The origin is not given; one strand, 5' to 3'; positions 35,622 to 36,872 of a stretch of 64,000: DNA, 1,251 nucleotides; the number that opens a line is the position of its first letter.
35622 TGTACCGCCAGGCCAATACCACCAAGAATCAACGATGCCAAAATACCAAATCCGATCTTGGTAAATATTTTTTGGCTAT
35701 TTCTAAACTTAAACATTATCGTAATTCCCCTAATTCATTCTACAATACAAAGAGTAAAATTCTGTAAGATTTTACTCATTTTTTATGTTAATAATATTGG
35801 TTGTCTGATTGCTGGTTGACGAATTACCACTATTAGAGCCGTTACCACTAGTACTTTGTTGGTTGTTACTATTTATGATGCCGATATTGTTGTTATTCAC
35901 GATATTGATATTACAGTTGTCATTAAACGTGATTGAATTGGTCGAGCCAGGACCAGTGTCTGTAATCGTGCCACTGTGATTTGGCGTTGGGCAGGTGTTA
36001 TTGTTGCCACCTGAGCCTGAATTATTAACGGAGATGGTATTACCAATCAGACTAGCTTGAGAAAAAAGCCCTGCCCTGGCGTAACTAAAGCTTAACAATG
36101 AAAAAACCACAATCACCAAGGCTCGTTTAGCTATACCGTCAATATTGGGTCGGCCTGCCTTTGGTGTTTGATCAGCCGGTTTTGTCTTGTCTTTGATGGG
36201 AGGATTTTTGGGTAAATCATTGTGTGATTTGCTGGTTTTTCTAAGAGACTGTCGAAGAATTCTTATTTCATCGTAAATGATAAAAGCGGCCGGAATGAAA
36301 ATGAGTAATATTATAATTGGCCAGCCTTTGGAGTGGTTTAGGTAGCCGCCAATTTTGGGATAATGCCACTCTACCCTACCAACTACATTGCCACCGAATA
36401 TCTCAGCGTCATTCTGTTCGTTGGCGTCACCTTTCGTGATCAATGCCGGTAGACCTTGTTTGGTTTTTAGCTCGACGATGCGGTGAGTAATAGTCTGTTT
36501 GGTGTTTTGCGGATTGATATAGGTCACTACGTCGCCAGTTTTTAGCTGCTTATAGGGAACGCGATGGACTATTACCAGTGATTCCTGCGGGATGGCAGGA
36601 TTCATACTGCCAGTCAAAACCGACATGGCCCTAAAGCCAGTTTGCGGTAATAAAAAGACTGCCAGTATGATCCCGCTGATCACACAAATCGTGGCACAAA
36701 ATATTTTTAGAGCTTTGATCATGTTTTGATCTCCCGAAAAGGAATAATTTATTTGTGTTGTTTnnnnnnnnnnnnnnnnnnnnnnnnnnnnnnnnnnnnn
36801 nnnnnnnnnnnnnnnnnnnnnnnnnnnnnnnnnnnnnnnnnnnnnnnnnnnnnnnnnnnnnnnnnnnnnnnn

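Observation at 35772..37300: SipW-type signal peptidase paired with a TasA/camelysin-like substrate; peptidase carries an extra signal-anchor and Asn-rich tail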

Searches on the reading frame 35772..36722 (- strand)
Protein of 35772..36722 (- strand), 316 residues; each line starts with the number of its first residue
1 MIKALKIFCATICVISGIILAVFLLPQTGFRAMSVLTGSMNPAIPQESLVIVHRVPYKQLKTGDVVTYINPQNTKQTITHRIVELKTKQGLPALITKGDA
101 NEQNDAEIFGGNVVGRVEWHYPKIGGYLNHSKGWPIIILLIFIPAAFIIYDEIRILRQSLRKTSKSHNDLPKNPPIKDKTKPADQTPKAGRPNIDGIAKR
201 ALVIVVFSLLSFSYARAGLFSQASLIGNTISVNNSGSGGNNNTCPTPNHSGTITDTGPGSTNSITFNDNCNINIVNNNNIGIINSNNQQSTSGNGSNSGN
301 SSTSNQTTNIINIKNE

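Call 3: search_protein_families(library=pfam, proteins=[window:35772-36722:-], max_evalue=0.1)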
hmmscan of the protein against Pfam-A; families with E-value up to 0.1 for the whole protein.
window:35772-36722:- (316 aa): 2 families
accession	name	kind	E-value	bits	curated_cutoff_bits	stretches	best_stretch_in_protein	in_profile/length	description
PF10502.14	Peptidase_S26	-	7.4e-06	26.5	22.9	1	14-83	7-78/168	Signal peptidase, peptidase S26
PF00717.28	Peptidase_S24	-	0.077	13.1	23.3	0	33-69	38-72/116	Peptidase S24-like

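Call 4: search_protein_families(library=ncbifam, proteins=[window:35772-36722:-], max_evalue=0.1)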
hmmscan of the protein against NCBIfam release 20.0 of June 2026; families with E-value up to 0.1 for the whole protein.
window:35772-36722:- (316 aa): 4 families
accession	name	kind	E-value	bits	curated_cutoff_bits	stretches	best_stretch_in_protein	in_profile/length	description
TIGR02228.1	sigpep_I_arch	equivalog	6.6e-25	87.8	51.85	1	11-153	6-155/158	signal peptidase I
NF046067.1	SigPepSipWBacil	equivalog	2.6e-17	63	190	1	29-168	37-177/189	signal peptidase I SipW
TIGR02227.1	sigpep_I_bact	equivalog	1.8e-09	37.7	47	1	12-85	2-77/162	signal peptidase I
TIGR02754.1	sod_Ni_protease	equivalog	0.00034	21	63.25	1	37-110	5-77/90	nickel-type superoxide dismutase maturation protease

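Call 7: find_homologous_proteins(query=window:35772-36722:-)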
Query window:35772-36722:- (316 aa): 359 proteins with E <= 0.001 among 2735 candidates; the best 120 are listed.
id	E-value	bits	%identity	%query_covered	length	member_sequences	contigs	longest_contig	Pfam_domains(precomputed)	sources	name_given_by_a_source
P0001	9.6e-205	697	100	100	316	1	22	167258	PF10502.15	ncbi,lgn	-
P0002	3.2e-164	563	81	85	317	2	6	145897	PF10502.15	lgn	-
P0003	6.0e-158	543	76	100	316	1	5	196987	PF10502.15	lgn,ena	-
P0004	2.2e-123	429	64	99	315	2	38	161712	-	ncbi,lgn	-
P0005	8.4e-102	358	58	82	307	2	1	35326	PF10502.15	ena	-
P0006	9.7e-62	227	39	100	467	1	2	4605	PF00932.26,PF10502.15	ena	-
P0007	1.3e-60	223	41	99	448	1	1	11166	PF00932.26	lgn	-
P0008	1.6e-59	220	49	72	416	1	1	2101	PF00932.26,PF10502.15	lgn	-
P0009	9.0e-59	217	40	97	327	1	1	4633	PF10502.15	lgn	-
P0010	5.6e-58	215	39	97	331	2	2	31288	PF10502.15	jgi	jgi:signal peptidase I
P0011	1.9e-55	206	38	89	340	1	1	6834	-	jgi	-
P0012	3.4e-55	205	42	87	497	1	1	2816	PF00932.26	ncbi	-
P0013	2.4e-53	199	37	95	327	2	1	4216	PF10502.15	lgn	-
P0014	7.4e-52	194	56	47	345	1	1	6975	-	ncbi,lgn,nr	ncbi:MAG TPA: signal peptidase I [Candidatus Saccharimonadia bacterium]|nr:signal peptidase I [Candi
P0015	2.6e-51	193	40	95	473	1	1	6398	PF00932.26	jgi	jgi:signal peptidase I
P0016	3.9e-51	192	39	100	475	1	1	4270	PF00932.26,PF10502.15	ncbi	-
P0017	5.4e-51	192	39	97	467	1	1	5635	PF00932.26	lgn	-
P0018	1.3e-50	190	38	89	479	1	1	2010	PF00932.26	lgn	-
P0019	1.6e-50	190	38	91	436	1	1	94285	PF00932.26,PF10502.15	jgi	jgi:signal peptidase I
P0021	3.7e-49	186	38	98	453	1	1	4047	PF00932.26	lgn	-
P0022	5.9e-49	185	40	100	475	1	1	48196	PF00932.26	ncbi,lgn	-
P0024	4.7e-47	179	36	97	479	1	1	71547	PF00932.26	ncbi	ncbi:MAG: signal peptidase I [Candidatus Saccharimonadia bacterium]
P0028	1.2e-41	161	38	81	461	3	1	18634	PF00932.26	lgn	-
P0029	1.6e-41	161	32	95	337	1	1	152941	PF10502.15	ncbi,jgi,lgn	ncbi:MAG TPA: signal peptidase I [Candidatus Saccharimonadia bacterium]|jgi:signal peptidase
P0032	7.6e-38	148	47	48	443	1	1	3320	PF00932.26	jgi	jgi:signal peptidase I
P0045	3.2e-27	114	33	89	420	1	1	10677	PF00932.26,PF10502.15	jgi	jgi:signal peptidase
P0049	8.9e-26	109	37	64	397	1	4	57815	PF00932.26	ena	-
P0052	2.5e-24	104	43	48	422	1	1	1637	PF00932.26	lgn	-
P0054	3.5e-24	104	42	47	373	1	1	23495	PF00932.26,PF10502.15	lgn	-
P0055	6.3e-24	103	40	50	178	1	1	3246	PF10502.15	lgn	-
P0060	2.8e-20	91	36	51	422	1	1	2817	PF00932.26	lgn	-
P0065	2.6e-19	88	32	70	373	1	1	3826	PF00932.26,PF10502.15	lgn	-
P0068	2.1e-17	81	31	96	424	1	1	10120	PF00932.26,PF10502.15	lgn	-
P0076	2.3e-16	78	36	49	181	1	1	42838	PF00717.29,PF10502.15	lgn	-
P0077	6.6e-16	76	38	42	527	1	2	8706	PF00932.26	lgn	-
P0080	1.2e-15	76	34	66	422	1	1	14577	PF00932.26,PF10502.15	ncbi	-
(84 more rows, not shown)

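Call 12: find_encoding_contigs(protein=P0001, flank=6000, max_places=3)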
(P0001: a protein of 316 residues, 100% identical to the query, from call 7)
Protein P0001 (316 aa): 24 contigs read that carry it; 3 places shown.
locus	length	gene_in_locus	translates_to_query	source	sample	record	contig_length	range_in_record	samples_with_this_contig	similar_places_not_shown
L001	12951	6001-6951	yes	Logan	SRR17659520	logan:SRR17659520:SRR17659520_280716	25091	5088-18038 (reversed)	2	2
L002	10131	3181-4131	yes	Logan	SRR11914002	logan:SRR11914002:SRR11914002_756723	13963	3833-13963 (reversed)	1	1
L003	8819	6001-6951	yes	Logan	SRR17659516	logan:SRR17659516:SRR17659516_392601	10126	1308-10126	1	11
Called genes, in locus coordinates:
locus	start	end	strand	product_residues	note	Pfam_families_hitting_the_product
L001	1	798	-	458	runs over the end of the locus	PF02369:Big_1 (faint), PF13620:CarboxypepD_reg, PF17802:SpaA (faint)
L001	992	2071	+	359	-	PF00535:Glycos_transf_2, PF13641:Glyco_tranf_2_3, PF13632:Glyco_trans_2_3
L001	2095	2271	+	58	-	-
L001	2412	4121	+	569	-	PF02018:CBM_4_9 (faint), PF01522:Polysacc_deac_1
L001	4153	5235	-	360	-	-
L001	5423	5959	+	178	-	-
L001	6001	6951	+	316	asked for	PF10502:Peptidase_S26 (faint)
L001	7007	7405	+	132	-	-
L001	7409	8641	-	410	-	PF11258:DUF3048, PF17479:DUF3048_C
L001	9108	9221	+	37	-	-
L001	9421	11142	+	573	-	PF00989:PAS, PF13426:PAS_9, PF00512:HisKA, PF02518:HATPase_c, PF13589:HATPase_c_3 (faint)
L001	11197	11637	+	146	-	PF00072:Response_reg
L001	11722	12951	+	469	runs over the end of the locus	PF01336:tRNA_anti-codon, PF00152:tRNA-synt_2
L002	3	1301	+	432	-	?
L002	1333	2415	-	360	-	-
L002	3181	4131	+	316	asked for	PF10502:Peptidase_S26 (faint)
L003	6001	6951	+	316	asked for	PF10502:Peptidase_S26 (faint)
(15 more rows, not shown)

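Call 13: find_encoding_contigs(protein=P0022, flank=5000, max_places=1)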
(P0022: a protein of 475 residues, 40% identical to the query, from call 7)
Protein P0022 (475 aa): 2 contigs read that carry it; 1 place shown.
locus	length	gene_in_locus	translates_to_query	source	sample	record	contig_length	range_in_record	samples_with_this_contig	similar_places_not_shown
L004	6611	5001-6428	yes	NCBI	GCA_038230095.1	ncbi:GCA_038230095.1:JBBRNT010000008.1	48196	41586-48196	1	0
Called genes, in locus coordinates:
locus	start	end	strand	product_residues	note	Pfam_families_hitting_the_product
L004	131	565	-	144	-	PF03928:HbpS-like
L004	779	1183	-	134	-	-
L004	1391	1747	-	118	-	-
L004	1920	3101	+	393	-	PF07690:MFS_1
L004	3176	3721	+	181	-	-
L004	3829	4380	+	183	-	-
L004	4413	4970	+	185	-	-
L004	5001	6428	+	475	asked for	PF00932:LTD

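Call 14: find_encoding_contigs(protein=P0049, flank=5000, max_places=1)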
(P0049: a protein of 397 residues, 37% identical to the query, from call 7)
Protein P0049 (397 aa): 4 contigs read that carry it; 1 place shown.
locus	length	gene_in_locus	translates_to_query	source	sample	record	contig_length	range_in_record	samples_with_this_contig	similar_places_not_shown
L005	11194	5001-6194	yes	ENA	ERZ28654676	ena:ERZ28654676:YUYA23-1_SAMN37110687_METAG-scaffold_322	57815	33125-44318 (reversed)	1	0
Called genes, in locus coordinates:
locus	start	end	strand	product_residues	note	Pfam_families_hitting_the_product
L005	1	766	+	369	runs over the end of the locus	PF00348:polyprenyl_synt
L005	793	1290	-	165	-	-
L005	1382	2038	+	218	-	PF02469:Fasciclin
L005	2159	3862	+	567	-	PF00578:AhpC-TSA, PF08534:Redoxin, PF13905:Thioredoxin_8, PF17991:Thioredoxin_10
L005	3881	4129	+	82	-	PF00462:Glutaredoxin (weak)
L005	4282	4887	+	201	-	-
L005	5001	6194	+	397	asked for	PF00932:LTD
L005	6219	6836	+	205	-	-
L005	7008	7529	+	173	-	-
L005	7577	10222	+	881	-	PF02739:5_3_exonuc_N, PF01367:5_3_exonuc, PF01612:DNA_pol_A_exo1 (faint), PF00476:DNA_pol_A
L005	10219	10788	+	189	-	PF00293:NUDIX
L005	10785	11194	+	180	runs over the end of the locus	PF00293:NUDIX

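Call 15: find_encoding_contigs(protein=P0029, flank=5000, max_places=1)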
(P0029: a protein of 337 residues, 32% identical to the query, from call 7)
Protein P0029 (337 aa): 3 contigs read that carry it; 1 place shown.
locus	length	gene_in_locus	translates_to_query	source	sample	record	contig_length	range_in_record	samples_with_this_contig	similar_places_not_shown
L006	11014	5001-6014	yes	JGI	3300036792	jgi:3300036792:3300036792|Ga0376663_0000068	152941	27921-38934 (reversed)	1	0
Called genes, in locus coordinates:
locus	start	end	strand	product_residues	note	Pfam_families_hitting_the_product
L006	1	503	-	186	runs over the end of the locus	PF06821:Ser_hydrolase (weak)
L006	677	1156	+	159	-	-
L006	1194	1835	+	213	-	PF01209:Ubie_methyltran (weak), PF13489:Methyltransf_23, PF03848:TehB (weak), PF13847:Methyltransf_31, PF08241:Methyltransf_11, PF08242:Methyltransf_12, PF13649:Methyltransf_25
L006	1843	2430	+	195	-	PF01872:RibD_C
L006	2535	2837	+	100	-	-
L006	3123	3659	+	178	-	-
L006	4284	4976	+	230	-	-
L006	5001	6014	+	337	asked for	PF10502:Peptidase_S26 (weak)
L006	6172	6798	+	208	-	-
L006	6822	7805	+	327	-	-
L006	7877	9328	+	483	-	PF00224:PK, PF03328:HpcH_HpaI (weak), PF02887:PK_C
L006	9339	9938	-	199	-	PF00440:TetR_N, PF17920:TetR_C_16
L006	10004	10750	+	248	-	PF00005:ABC_tran, PF13304:AAA_21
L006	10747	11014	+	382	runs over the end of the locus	PF12679:ABC2_membrane_2, PF12698:ABC2_membrane_3, PF01061:ABC2_membrane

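Call 16: find_encoding_contigs(protein=P0019, flank=5000, max_places=1)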
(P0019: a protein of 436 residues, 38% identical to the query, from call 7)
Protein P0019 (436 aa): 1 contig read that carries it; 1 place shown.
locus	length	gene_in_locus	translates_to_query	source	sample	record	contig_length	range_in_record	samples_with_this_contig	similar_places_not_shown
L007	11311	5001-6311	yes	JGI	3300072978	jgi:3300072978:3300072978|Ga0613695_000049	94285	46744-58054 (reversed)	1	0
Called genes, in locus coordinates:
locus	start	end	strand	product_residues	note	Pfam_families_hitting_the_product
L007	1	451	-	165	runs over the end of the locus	-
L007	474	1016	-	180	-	-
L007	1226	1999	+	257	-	PF00121:TIM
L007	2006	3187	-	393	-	PF00162:PGK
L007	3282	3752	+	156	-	-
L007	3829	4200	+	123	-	PF00903:Glyoxalase, PF18029:Glyoxalase_6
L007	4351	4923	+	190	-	-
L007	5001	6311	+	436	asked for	PF10502:Peptidase_S26 (weak), PF00932:LTD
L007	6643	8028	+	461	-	-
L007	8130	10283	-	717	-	PF00580:UvrD-helicase, PF01443:Viral_helicase1 (faint), PF13245:AAA_19, PF13604:AAA_30 (faint), PF13361:UvrD_C, PF13538:UvrD_C_2, PF21196:PcrA_UvrD_tudor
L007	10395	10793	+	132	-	-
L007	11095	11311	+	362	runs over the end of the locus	PF03990:DUF348, PF07501:G5, PF06737:Transglycosylas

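Call 23: search_solved_structures(query=window:35772-36722:-, max_evalue=1, show_alignments=2)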
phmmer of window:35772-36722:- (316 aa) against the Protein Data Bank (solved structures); distinct sequences matched with E-value up to 1: 4.
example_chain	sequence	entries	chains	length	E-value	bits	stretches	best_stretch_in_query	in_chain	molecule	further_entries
7p2q_A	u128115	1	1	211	0.00018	24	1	14-110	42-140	Signal peptidase complex catalytic subunit SEC11C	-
7p2p_A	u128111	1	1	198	0.00043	22.8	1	18-110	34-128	Signal peptidase complex catalytic subunit SEC11A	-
9rjb_A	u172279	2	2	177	0.00087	21.8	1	18-110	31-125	Signal peptidase complex catalytic subunit SEC11A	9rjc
5cwn_A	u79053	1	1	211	0.77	12.1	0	31-97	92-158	Designed helical repeat protein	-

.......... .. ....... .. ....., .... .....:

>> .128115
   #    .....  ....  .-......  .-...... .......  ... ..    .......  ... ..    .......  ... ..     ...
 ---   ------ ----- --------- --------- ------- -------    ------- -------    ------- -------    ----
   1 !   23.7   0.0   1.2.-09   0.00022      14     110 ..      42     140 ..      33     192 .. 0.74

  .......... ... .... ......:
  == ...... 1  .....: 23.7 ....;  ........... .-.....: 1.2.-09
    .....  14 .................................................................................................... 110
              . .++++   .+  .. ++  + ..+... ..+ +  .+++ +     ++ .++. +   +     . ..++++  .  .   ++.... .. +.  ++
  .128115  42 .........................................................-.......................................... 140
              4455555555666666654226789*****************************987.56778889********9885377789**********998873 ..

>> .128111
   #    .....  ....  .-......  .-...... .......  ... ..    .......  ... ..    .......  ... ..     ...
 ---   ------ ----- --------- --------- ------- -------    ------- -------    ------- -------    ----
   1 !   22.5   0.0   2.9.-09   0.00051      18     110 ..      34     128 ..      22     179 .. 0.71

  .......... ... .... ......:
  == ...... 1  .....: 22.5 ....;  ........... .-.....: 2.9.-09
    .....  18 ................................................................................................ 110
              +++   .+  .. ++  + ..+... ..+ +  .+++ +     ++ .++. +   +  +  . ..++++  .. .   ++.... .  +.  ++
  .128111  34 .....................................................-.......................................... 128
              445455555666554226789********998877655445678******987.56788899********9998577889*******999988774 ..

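Call 26: search_protein_families(library=ncbifam, alignment_id=A2, max_evalue=0.1)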
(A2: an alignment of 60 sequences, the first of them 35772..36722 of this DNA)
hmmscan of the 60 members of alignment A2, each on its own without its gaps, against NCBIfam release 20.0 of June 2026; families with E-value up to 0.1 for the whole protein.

A. member 1, window:35772-36722:- (316 aa): 4 families
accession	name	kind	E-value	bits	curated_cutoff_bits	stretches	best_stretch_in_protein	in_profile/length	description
TIGR02228.1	sigpep_I_arch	equivalog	6.6e-25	87.8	51.85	1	11-153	6-155/158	signal peptidase I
NF046067.1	SigPepSipWBacil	equivalog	2.6e-17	63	190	1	29-168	37-177/189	signal peptidase I SipW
TIGR02227.1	sigpep_I_bact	equivalog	1.8e-09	37.7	47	1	12-85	2-77/162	signal peptidase I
TIGR02754.1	sod_Ni_protease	equivalog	0.00034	21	63.25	1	37-110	5-77/90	nickel-type superoxide dismutase maturation protease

B. families by the number of members that match (of 60 scanned): 23 families
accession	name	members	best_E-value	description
NF046067.1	SigPepSipWBacil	60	1.3e-33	signal peptidase I SipW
TIGR02228.1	sigpep_I_arch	60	1.5e-32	signal peptidase I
TIGR02227.1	sigpep_I_bact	60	9e-12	signal peptidase I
TIGR02754.1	sod_Ni_protease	49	2.5e-05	nickel-type superoxide dismutase maturation protease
TIGR04088.1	cognate_SipW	2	0.00018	SipW-dependent-type signal peptide-containing protein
NF041076.1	cyt_b_SoxC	2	0.073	proton pump complex cytochrome B SoxC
NF006955.0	PRK09433.2-3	1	0.0038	thiamine/thiamine pyrophosphate ABC transporter permease ThiP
NF008147.1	PRK10898.1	1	0.0038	outer membrane-stress sensor serine endopeptidase DegS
NF033761.1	gliding_GltJ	1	0.0039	adventurous gliding motility protein GltJ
NF052375.1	antisigma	1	0.01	anti-sigma factor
TIGR03142.1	cytochro_ccmI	1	0.012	c-type cytochrome biogenesis protein CcmI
NF006345.0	PRK08572.1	1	0.016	30S ribosomal protein S17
NF000342.3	glpA_Cterm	1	0.018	aminoglycoside O-phosphotransferase APH(4)-Ib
NF038033.1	FEA1_rel_lipo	1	0.021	FEA1-related lipoprotein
TIGR02122.1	TRAP_TAXI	1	0.034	TAXI family TRAP transporter solute-binding subunit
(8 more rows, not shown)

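Call 44: predict_structure(alignment_id=A2)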
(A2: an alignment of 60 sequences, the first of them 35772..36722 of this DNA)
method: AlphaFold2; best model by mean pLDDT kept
length: 316 residues; sequences in the alignment: 60
mean_pLDDT: 74.5   pTM: 0.54
mean pLDDT of the five models: 74.5, 74.2, 73.8, 73.6, 72.4
residues with pLDDT >= 90: 109; 70-90: 84; 50-70: 60; < 50: 63
segments of 3 or more residues with pLDDT < 50: 216-227, 237-239, 273-316
pLDDT, mean of each block of 10 residues (from residue 1): 82 87 85 95 96 97 98 97 98 98 97 97 92 86 86 91 75 61 59 64 79 52 45 48 60 74 67 44 37 42 41 39
secondary structure, 60 per line:
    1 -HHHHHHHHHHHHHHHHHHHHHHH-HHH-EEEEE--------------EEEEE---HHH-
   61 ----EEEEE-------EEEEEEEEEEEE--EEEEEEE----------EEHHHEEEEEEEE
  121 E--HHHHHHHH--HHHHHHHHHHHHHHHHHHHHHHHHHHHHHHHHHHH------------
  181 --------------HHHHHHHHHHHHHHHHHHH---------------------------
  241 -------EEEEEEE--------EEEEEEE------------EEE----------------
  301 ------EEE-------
elements in order: H2-24 E30-34 E49-53 E65-69 E77-88 E91-97 E113-121 H124-131 H134-168 H195-213 E248-254 E263-269 E282-284 E307-309

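Call 49: find_encoding_contigs(protein=P0076, flank=4000, max_places=1)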
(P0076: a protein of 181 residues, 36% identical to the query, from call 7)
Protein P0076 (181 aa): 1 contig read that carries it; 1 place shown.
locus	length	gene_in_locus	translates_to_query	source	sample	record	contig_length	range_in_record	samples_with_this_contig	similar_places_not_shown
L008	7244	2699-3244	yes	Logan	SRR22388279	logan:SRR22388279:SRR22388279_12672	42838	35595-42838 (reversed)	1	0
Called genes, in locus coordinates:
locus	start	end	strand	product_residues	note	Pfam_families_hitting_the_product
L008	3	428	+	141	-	?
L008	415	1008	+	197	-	PF00702:Hydrolase (weak), PF13242:Hydrolase_like (weak)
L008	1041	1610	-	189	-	PF01564:Spermine_synth (weak)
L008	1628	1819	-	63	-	-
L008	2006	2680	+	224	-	PF12389:Peptidase_M73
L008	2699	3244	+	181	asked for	PF10502:Peptidase_S26 (faint), PF00717:Peptidase_S24 (weak)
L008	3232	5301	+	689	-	PF00932:LTD (faint)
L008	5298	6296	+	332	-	PF00041:fn3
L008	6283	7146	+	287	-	PF00188:CAP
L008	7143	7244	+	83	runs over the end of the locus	-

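Call 50: find_encoding_contigs(protein=P0055, flank=4000, max_places=1)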
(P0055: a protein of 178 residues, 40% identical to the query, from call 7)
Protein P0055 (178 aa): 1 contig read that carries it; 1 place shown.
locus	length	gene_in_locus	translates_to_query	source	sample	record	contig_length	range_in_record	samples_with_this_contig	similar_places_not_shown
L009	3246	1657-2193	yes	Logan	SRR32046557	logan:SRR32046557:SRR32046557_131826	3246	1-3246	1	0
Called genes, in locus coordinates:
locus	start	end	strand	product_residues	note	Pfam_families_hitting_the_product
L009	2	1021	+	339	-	?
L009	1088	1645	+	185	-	-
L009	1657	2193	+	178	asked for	PF10502:Peptidase_S26 (weak)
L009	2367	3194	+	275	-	PF00535:Glycos_transf_2, PF10111:Glyco_tranf_2_2 (faint)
